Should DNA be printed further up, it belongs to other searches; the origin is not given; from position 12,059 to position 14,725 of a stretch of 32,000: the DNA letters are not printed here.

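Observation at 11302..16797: Minimal orphan glycyl-radical-enzyme locus with its own regulator and an anion-type permease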

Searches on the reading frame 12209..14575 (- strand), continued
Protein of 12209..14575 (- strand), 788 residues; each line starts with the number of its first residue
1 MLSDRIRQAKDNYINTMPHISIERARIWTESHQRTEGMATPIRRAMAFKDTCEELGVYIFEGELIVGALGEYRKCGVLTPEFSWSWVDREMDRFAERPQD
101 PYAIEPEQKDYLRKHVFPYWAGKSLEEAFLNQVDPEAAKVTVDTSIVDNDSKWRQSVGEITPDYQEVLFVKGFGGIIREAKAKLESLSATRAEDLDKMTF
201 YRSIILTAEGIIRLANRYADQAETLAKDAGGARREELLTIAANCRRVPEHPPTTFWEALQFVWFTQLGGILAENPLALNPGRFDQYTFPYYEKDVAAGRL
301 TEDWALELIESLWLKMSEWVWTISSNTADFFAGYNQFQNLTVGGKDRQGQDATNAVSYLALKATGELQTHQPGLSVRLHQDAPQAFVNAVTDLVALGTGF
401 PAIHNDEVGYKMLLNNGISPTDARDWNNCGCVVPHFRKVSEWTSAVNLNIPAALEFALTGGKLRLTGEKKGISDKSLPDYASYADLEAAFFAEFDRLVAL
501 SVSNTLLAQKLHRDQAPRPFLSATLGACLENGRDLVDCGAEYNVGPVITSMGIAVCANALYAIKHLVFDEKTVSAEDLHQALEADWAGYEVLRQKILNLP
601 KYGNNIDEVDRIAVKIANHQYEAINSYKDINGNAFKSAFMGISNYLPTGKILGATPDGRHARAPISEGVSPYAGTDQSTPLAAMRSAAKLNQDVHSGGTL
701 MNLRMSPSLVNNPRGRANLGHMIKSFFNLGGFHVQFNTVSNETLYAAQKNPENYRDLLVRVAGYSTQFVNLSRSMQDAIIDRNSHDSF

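Call 47: search_protein_families(library=pfam, proteins=[L048:8790-9953:+, L100:674-1855:+, L106:8640-9683:+, L085:13485-14612:+, L085:14641-15654:+, L085:15551-16708:+, L086:3379-5130:-, L101:6672-9437:+, L048:13214-15427:+, L106:5171-6346:+], max_evalue=0.00001)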
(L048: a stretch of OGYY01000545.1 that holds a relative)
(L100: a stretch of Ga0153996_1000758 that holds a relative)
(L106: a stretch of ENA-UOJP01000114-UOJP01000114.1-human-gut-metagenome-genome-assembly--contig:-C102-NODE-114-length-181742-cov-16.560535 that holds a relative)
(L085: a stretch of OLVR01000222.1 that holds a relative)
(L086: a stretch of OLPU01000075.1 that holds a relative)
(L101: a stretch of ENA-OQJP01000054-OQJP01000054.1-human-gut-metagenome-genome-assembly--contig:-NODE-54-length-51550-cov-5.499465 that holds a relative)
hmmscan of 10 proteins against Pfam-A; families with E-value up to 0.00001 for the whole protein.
L048:8790-9953:+ (387 aa): 4 families
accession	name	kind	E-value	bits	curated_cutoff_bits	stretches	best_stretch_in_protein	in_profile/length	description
PF00248.27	Aldo_ket_red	-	2.7e-38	132.2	24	1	24-293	2-287/291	Aldo/keto reductase family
PF13187.11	Fer4_9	-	3.1e-09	37.2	27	1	307-371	2-50/52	4Fe-4S dicluster domain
PF13746.11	Fer4_18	-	2.4e-07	31.4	27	0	282-328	36-82/114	4Fe-4S dicluster domain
PF14697.11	Fer4_21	-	4.8e-06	27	35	0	287-319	21-53/59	4Fe-4S dicluster domain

L100:674-1855:+ (393 aa): 1 family
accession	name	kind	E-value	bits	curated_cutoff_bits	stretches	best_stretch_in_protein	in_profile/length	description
PF00871.23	Acetate_kinase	-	3.9e-158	526.7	22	1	3-387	2-392/392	Acetokinase family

L106:8640-9683:+ (347 aa): 2 families
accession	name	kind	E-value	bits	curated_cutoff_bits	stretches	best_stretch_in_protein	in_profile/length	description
PF01212.27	Beta_elim_lyase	-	1e-28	100.9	27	1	13-242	9-234/288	Beta-eliminating lyase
PF00155.27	Aminotran_1_2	-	2e-06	27.7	19.7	1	39-184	48-194/361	Aminotransferase class I and II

L085:13485-14612:+ (375 aa): 3 families
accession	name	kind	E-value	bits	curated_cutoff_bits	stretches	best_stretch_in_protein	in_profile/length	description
PF00578.27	AhpC-TSA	-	7.7e-11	42.5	26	1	231-344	5-121/124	AhpC/TSA family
PF08534.16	Redoxin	-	3.5e-10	40.3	26.6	1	231-353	6-137/148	Redoxin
PF00085.26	Thioredoxin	-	2.5e-06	27.9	23.5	1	239-304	5-70/103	Thioredoxin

L085:14641-15654:+ (337 aa): 6 families
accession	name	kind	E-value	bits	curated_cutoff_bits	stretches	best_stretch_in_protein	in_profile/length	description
PF12801.12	Fer4_5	-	8e-20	71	22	1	117-158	7-48/48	4Fe-4S binding domain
PF00037.32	Fer4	-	9.7e-09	35.1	21.1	0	270-289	2-21/24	4Fe-4S binding domain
PF13187.11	Fer4_9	-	3e-07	30.8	27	0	244-289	5-50/52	4Fe-4S dicluster domain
PF12837.12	Fer4_6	-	4.6e-07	29.9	25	1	269-290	2-23/24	4Fe-4S binding domain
PF12838.12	Fer4_7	-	1.7e-06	28.8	27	0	244-290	5-52/52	4Fe-4S dicluster domain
PF13237.11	Fer4_10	-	8.9e-06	26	25.5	1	269-311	2-52/53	4Fe-4S dicluster domain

L085:15551-16708:+ (385 aa): 0 families

L086:3379-5130:- (583 aa): 6 families
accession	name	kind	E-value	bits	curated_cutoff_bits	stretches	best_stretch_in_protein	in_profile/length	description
PF02906.19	Fe_hyd_lg_C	-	6.1e-91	304.8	22.1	1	223-511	3-245/245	Iron only hydrogenase large subunit, C-terminal domain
PF02256.22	Fe_hyd_SSU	-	5.3e-20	71.6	24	1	525-573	7-55/56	Iron hydrogenase small subunit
PF13510.11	Fer2_4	-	1.5e-16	60.6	22.8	1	1-76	3-81/82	2Fe-2S iron-sulfur cluster binding domain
PF10588.14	NADH-G_4Fe-4S_3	-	7.1e-15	54.7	27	1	83-118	1-36/40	NADH-ubiquinone oxidoreductase-G iron-sulfur binding region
PF12838.12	Fer4_7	-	3.1e-07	31.2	27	1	144-202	1-52/52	4Fe-4S dicluster domain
PF00037.32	Fer4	-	1e-06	28.7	21.1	0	183-203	3-23/24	4Fe-4S binding domain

L101:6672-9437:+ (921 aa): 5 families
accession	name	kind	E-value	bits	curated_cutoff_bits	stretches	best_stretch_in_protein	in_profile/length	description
PF00122.25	E1-E2_ATPase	-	2.6e-41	141.6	28.1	1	153-345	2-181/181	E1-E2 ATPase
PF00690.31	Cation_ATPase_N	-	2.3e-16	59.7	20.4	1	32-97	3-69/69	Cation transporter/ATPase, N-terminus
PF00702.32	Hydrolase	-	1.3e-14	55.4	26.4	1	362-652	2-191/191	haloacid dehalogenase-like hydrolase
PF00689.26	Cation_ATPase_C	-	4.6e-12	46.5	27.3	1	721-910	1-173/175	Cation transporting ATPase, C-terminus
PF13246.12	Cation_ATPase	-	3.1e-08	34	21.7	1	430-479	40-90/91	Cation transport ATPase (P-type)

L048:13214-15427:+ (737 aa): 3 families
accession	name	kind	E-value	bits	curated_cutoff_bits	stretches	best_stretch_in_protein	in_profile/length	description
PF13597.11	NRDD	-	1e-195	652.1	26.2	1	131-736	1-562/562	Anaerobic ribonucleoside-triphosphate reductase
PF01228.26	Gly_radical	-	2e-19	70.5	22.2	1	610-718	1-103/106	Glycine radical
PF03477.21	ATP-cone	-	2e-19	70.3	25.8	1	16-105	2-87/88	ATP cone domain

L106:5171-6346:+ (391 aa): 2 families
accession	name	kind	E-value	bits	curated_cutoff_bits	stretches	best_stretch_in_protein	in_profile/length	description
PF02481.21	DNA_processg_A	-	6.6e-71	238.3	29.6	1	96-298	4-209/212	DNA recombination-mediator protein A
PF17782.7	DprA_WH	-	9.8e-07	29.2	22.9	1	326-375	9-57/61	DprA winged helix domain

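Call 48: search_protein_families(library=pfam, proteins=[L106:6573-7880:+, L059:8494-9693:+, L086:9245-10216:-, L081:8919-9641:+, L074:9140-9772:+, L076:183-956:+, L072:4243-5442:+, L052:1854-3008:+, L058:7683-9095:+, L051:156-1457:+], max_evalue=0.00001)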
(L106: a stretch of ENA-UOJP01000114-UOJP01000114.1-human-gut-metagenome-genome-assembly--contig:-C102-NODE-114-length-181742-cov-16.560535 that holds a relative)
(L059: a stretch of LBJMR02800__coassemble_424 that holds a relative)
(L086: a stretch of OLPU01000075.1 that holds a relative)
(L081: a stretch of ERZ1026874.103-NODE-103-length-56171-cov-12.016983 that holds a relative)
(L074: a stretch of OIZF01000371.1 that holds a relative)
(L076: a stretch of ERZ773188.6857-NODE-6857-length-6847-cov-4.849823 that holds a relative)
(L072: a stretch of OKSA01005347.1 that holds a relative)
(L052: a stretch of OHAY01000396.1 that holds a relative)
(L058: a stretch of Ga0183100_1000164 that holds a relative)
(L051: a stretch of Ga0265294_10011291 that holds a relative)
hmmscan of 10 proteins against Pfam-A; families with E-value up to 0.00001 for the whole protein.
L106:6573-7880:+ (435 aa): 1 family
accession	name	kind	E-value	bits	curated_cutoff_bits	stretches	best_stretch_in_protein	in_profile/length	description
PF07690.21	MFS_1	-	7e-61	206.5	33.4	2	25-388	1-347/347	Major Facilitator Superfamily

L059:8494-9693:+ (399 aa): 2 families
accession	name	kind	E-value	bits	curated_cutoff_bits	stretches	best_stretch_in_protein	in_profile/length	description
PF01546.33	Peptidase_M20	-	3.3e-38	132.1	24.6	1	79-387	1-197/206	Peptidase family M20/M25/M40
PF07687.19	M20_dimer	-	1.1e-10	41.8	21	1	198-287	11-100/107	Peptidase dimerisation domain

L086:9245-10216:- (323 aa): 0 families

L081:8919-9641:+ (240 aa): 0 families

L074:9140-9772:+ (210 aa): 1 family
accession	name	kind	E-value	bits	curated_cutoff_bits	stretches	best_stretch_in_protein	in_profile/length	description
PF01470.22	Peptidase_C15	-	5.8e-80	268.6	22.7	1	1-201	1-203/204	Pyroglutamyl peptidase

L076:183-956:+ (257 aa): 0 families

L072:4243-5442:+ (399 aa): 1 family
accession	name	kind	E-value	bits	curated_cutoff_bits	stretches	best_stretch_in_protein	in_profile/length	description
PF00291.31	PALP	-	1.2e-47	163.1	35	1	41-333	4-258/295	Pyridoxal-phosphate dependent enzyme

L052:1854-3008:+ (384 aa): 3 families
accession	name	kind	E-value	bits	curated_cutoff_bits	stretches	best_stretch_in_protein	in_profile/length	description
PF01546.33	Peptidase_M20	-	7.2e-22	78.7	24.6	1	81-379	2-204/206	Peptidase family M20/M25/M40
PF07687.19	M20_dimer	-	2.2e-18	66.6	21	1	183-284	1-105/107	Peptidase dimerisation domain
PF04389.22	Peptidase_M28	-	2.5e-06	27.8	21.3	1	66-175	2-95/193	Peptidase family M28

L058:7683-9095:+ (470 aa): 2 families
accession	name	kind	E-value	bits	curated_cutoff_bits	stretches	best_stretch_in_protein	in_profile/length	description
PF01546.33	Peptidase_M20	-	3.1e-29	102.8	24.6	1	91-464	2-203/206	Peptidase family M20/M25/M40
PF07687.19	M20_dimer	-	5.8e-13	49.2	21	1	259-373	7-101/107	Peptidase dimerisation domain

L051:156-1457:+ (433 aa): 1 family
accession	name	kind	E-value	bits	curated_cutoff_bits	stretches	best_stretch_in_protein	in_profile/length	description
PF03313.21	SDH_alpha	-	1.5e-62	212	26.4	1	89-422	2-260/260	Serine dehydratase alpha chain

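Call 50: list_cluster_members(proteins=[P0085, P0113, P0092, P0051, P0030, P0012, P0058, P0089, P0062, P0001])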
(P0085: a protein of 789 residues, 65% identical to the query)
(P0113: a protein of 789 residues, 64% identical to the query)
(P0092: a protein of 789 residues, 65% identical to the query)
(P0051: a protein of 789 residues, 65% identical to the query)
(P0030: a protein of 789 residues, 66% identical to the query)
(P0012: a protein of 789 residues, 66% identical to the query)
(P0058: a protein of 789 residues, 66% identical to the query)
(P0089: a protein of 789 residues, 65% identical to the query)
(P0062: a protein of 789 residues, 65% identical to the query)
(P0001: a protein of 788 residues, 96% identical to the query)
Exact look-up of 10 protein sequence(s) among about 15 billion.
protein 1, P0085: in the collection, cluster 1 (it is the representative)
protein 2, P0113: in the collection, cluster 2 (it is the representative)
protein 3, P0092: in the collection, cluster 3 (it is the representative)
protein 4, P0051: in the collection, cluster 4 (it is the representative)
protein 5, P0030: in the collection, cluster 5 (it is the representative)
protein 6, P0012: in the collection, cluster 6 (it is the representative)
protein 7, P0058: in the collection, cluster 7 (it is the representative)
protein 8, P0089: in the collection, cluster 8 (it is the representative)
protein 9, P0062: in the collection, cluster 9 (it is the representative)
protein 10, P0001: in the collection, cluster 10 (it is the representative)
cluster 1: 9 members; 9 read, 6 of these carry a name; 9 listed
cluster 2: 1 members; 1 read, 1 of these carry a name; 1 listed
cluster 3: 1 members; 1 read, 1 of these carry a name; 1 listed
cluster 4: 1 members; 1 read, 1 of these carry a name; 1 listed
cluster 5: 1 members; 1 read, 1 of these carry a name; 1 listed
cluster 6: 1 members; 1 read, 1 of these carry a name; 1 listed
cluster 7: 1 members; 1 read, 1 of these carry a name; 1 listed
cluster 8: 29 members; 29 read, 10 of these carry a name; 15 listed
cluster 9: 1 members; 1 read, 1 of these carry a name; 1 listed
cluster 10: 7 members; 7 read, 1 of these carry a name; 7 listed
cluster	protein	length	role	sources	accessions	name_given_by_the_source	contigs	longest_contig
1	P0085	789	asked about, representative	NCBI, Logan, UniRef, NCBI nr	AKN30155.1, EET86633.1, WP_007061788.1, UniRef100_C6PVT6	dehydrogenase [Clostridium carboxidivorans P7] | Formate C-acetyltransferase n=1 Tax=Clostridium carboxidivorans P7 TaxID=536227 ... | formate C-acetyltransferase/glycerol dehydratase family glycyl radical enzyme ...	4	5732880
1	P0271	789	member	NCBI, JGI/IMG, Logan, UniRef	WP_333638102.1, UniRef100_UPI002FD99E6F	formate C-acetyltransferase/glycerol dehydratase family glycyl radical enzyme ... | glycyl radical protein n=1 Tax=Tissierella praeacuta TaxID=43131 RepID=UPI002FD99E6F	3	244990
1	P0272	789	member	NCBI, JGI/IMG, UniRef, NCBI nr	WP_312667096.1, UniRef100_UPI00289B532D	formate C-acetyltransferase/glycerol dehydratase family glycyl radical enzyme ... | glycyl radical protein n=1 Tax=Tissierella praeacuta TaxID=43131 RepID=UPI00289B532D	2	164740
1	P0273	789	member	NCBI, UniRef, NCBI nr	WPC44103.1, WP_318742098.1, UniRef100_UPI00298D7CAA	formate C-acetyltransferase/glycerol dehydratase family glycyl radical enzyme ... | glycyl radical protein n=1 Tax=Clostridium sp. JS66 TaxID=3064705 RepID=UPI00298D7CAA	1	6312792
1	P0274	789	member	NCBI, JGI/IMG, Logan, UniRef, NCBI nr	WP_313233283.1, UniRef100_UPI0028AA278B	glycyl radical protein [Tissierella praeacuta] | glycyl radical protein n=1 Tax=Tissierella praeacuta TaxID=43131 RepID=UPI0028AA278B | formate C-acetyltransferase/glycerol dehydratase family glycyl radical enzyme ...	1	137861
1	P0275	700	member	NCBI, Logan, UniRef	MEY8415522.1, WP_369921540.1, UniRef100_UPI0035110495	pyruvate formate lyase family protein [Tissierella praeacuta] | glycyl radical protein n=1 Tax=Tissierella praeacuta TaxID=43131 RepID=UPI0035110495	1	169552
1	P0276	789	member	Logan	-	-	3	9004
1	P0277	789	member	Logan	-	-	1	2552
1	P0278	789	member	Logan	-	-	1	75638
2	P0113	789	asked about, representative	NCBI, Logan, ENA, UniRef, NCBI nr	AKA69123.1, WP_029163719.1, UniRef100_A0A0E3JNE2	glycyl radical protein [Clostridium scatologenes] | Formate C-acetyltransferase n=1 Tax=Clostridium scatologenes TaxID=1548 ... | formate C-acetyltransferase/glycerol dehydratase family glycyl radical enzyme ...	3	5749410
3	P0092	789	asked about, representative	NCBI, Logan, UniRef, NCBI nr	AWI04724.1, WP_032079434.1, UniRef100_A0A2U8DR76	glycyl radical protein [Clostridium drakei] | Formate C-acetyltransferase/glycerol dehydratase family glycyl radical enzyme n=1 ... | formate C-acetyltransferase/glycerol dehydratase family glycyl radical enzyme ...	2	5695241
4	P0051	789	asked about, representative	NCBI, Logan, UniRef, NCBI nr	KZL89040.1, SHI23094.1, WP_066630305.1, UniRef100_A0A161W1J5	glycyl radical protein [Clostridium magnum] | Benzylsuccinate synthase alpha subunit n=1 Tax=Clostridium magnum DSM 2767 TaxID=1121326 ... | formate C-acetyltransferase/glycerol dehydratase family glycyl radical enzyme ...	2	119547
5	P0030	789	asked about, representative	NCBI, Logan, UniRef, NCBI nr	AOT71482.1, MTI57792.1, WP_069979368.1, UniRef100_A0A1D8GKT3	glycyl radical protein [Geosporobacter ferrireducens] | Glycyl radical enzyme n=1 Tax=Geosporobacter ferrireducens TaxID=1424294 ... | formate C-acetyltransferase/glycerol dehydratase family glycyl radical enzyme ...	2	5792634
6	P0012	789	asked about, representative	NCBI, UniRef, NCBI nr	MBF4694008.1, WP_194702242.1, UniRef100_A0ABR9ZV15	glycyl radical protein [Fusibacter ferrireducens] | Formate C-acetyltransferase/glycerol dehydratase family glycyl radical enzyme n=1 ... | pyruvate formate lyase family protein [Fusibacter ferrireducens]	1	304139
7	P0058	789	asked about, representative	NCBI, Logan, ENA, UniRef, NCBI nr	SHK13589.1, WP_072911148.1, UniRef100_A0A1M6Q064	glycyl radical protein [Desulforamulus aeronauticus] | Formate C-acetyltransferase n=1 Tax=Desulforamulus aeronauticus DSM 10349 TaxID=1121421 ... | formate C-acetyltransferase/glycerol dehydratase family glycyl radical enzyme ...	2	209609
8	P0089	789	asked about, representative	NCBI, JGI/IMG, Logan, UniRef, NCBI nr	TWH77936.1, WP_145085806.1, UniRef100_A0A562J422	glycyl radical protein [Sedimentibacter saalensis] | formate C-acetyltransferase | Formate C-acetyltransferase n=2 Tax=root TaxID=1 RepID=A0A562J422_9FIRM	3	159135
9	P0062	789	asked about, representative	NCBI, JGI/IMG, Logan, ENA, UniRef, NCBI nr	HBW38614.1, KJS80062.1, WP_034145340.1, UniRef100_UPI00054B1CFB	formate C-acetyltransferase/glycerol dehydratase family glycyl radical enzyme ... | glycyl radical protein n=1 Tax=Desulfosporosinus sp. BICA1-9 TaxID=1531958 ...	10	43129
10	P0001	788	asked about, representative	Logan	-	-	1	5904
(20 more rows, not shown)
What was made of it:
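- Full-length alleles exist in other P. simiae assemblies (call 50).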
